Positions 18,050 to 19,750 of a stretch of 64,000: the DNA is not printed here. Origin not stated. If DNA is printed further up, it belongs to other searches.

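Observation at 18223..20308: Sulfatase-fold/TPR fusion paralogs in which the formylglycine motif C-x-P-x-R is replaced by T-L-P-S-H (also 1..1757)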

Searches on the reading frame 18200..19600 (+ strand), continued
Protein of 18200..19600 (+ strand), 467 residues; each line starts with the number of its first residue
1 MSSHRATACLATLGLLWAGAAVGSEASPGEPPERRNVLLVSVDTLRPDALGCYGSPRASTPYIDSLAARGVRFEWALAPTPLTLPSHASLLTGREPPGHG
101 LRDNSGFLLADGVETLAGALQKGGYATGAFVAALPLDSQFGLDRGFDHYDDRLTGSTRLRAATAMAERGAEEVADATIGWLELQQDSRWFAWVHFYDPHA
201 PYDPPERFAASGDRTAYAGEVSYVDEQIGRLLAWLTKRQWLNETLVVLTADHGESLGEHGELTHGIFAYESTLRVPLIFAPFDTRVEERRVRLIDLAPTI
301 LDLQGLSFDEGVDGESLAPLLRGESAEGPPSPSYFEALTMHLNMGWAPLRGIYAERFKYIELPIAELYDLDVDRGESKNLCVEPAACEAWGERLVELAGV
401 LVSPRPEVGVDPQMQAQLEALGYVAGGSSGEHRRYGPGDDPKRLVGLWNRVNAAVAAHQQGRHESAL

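Call 65: find_encoding_contigs(protein=P0020, flank=10000, max_places=1)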
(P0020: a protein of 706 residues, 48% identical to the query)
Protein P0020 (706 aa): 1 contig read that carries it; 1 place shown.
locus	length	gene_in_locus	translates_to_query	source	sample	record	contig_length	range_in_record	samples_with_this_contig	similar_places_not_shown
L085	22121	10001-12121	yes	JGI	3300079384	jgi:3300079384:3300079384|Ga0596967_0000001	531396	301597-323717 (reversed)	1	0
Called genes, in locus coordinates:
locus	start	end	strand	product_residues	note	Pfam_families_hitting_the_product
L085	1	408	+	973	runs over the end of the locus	PF13620:CarboxypepD_reg, PF13715:CarbopepD_reg_2, PF25183:OMP_b-brl_4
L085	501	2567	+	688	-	PF00884:Sulfatase, PF01663:Phosphodiest, PF16347:SGSH_C, PF13432:TPR_16 (weak), PF14559:TPR_19, PF13424:TPR_12 (weak), PF13414:TPR_11 (weak), PF00515:TPR_1 (weak), +12 more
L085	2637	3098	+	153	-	PF05635:23S_rRNA_IVP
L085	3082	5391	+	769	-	PF00884:Sulfatase, PF01663:Phosphodiest, PF13424:TPR_12 (faint), PF17874:TPR_MalT (faint), PF13428:TPR_14 (faint), PF16347:SGSH_C, PF12895:ANAPC3 (faint), PF00515:TPR_1 (faint), +6 more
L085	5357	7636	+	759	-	PF00884:Sulfatase, PF01663:Phosphodiest, PF02995:DUF229 (weak), PF16347:SGSH_C, PF13432:TPR_16, PF14559:TPR_19 (weak), PF17874:TPR_MalT (weak), PF13414:TPR_11, +18 more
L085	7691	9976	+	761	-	PF00884:Sulfatase, PF01663:Phosphodiest (weak), PF16347:SGSH_C, PF17874:TPR_MalT (weak), PF13181:TPR_8 (weak), PF00515:TPR_1 (weak), PF13424:TPR_12 (weak), PF13181:TPR_8, +14 more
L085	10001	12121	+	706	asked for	PF00884:Sulfatase, PF01663:Phosphodiest, PF16347:SGSH_C, PF13429:TPR_15 (weak), PF14559:TPR_19, PF23914:TPR_CcmH_CycH, PF13432:TPR_16, PF14559:TPR_19, +15 more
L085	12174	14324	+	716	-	PF20094:GWxTD_dom, PF07719:TPR_2 (faint), PF13181:TPR_8 (faint), PF12895:ANAPC3 (faint), PF13424:TPR_12 (faint), PF13428:TPR_14 (faint), PF13432:TPR_16 (faint), PF14559:TPR_19 (faint)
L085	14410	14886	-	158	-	PF07813:LTXXQ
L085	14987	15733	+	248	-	PF00072:Response_reg, PF00486:Trans_reg_C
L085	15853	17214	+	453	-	PF00672:HAMP, PF00512:HisKA, PF02518:HATPase_c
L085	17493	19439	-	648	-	-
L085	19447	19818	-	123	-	-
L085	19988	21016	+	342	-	PF01208:URO-D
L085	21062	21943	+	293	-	PF00762:Ferrochelatase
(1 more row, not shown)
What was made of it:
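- Tandem arrays of up to five paralogs next to an uptake-type barrel (call 65) look more like catabolic or scavenging loci.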

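Call 66: find_encoding_contigs(protein=P0088, flank=10000, max_places=1)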
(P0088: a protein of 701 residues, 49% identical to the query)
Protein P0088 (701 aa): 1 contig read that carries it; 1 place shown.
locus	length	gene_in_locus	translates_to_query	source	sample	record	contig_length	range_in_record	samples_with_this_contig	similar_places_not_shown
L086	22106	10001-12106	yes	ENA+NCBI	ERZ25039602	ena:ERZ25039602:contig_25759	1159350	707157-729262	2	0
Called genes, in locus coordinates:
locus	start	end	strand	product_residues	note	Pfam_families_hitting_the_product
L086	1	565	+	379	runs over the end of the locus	-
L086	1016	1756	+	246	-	PF25183:OMP_b-brl_4 (weak)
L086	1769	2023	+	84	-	-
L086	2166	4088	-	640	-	PF01839:FG-GAP (faint), PF13517:FG-GAP_3, PF07593:UnbV_ASPIC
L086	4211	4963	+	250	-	-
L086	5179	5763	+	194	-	PF00884:Sulfatase (weak)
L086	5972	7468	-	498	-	-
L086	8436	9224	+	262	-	PF00884:Sulfatase, PF16347:SGSH_C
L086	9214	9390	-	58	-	-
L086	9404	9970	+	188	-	-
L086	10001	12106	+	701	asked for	PF00884:Sulfatase, PF01663:Phosphodiest, PF02995:DUF229 (weak), PF16347:SGSH_C, PF14559:TPR_19, PF13432:TPR_16, PF14559:TPR_19, PF13432:TPR_16, +22 more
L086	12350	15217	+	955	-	PF13620:CarboxypepD_reg, PF13715:CarbopepD_reg_2 (weak), PF25183:OMP_b-brl_4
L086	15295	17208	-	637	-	PF09699:Paired_CXXCH_1 (faint), PF14522:Cytochrome_C7 (faint), PF14537:Cytochrom_c3_2 (faint), PF13435:Cytochrome_C554 (faint), PF13646:HEAT_2 (faint), PF14559:TPR_19 (faint), PF02335:Cytochrom_C552 (weak)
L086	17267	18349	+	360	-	-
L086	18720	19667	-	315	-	-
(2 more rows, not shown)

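Call 67: find_encoding_contigs(protein=P0030, flank=10000, max_places=1)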
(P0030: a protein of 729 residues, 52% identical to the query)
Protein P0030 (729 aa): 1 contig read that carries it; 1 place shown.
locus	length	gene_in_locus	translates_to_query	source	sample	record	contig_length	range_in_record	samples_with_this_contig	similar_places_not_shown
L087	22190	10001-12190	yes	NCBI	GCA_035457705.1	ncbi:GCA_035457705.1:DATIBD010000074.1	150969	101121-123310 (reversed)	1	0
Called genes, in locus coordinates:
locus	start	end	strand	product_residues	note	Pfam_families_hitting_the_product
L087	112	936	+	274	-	PF08843:AbiEii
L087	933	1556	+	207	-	-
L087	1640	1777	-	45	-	-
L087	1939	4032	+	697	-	PF26549:Tricorn_N (faint), PF26550:Tricorn_2nd (weak), PF07676:PD40 (weak), PF00930:DPPIV_N, PF01738:DLH, PF20434:BD-FAE, PF00326:Peptidase_S9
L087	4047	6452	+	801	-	PF01804:Penicil_amidase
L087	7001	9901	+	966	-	PF13620:CarboxypepD_reg, PF13715:CarbopepD_reg_2 (weak), PF25183:OMP_b-brl_4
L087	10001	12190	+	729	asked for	PF00884:Sulfatase, PF01663:Phosphodiest, PF16347:SGSH_C, PF13432:TPR_16, PF14559:TPR_19 (weak), PF13424:TPR_12, PF13424:TPR_12, PF13432:TPR_16, +21 more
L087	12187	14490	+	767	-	PF00884:Sulfatase, PF01663:Phosphodiest, PF16347:SGSH_C, PF13432:TPR_16, PF13414:TPR_11, PF13432:TPR_16, PF13414:TPR_11, PF13424:TPR_12, +25 more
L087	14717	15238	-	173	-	-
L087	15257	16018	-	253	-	PF03306:AAL_decarboxy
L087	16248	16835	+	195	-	-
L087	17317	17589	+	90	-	PF13946:DUF4214 (weak)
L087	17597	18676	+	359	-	PF01229:Glyco_hydro_39, PF02449:Glyco_hydro_42 (faint)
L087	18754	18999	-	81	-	-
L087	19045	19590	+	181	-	-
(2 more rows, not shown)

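Call 69: search_protein_representatives(protein=window:18296-19540:+)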
Query: 415 residues. Proteins with E-value up to 0.001 (for the whole library): 123764; up to 1e-10: 71232; up to 1e-30: 20674. The best 150 are listed.
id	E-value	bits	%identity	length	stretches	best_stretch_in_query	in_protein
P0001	1.1e-279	944.1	100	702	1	1-415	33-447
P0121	3.9e-173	593.0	45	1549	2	4-413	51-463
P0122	3.7e-161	553.6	45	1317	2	1-350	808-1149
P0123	6.7e-140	483.5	42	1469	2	5-413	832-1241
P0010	1.7e-135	469.0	59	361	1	50-409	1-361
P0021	9.4e-126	436.9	52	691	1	4-413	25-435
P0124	4.1e-115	401.8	50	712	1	3-415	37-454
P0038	2.3e-114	399.4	53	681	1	3-414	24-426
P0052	5.6e-111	388.2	50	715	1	4-413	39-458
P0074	4.3e-109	382.0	50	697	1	4-413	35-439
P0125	4.4e-109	382.0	48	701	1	3-412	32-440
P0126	5.2e-108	378.4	42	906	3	2-353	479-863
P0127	5.6e-108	378.3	49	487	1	1-415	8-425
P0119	2.7e-107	376.1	50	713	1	4-413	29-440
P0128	8.0e-107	374.5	48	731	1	4-415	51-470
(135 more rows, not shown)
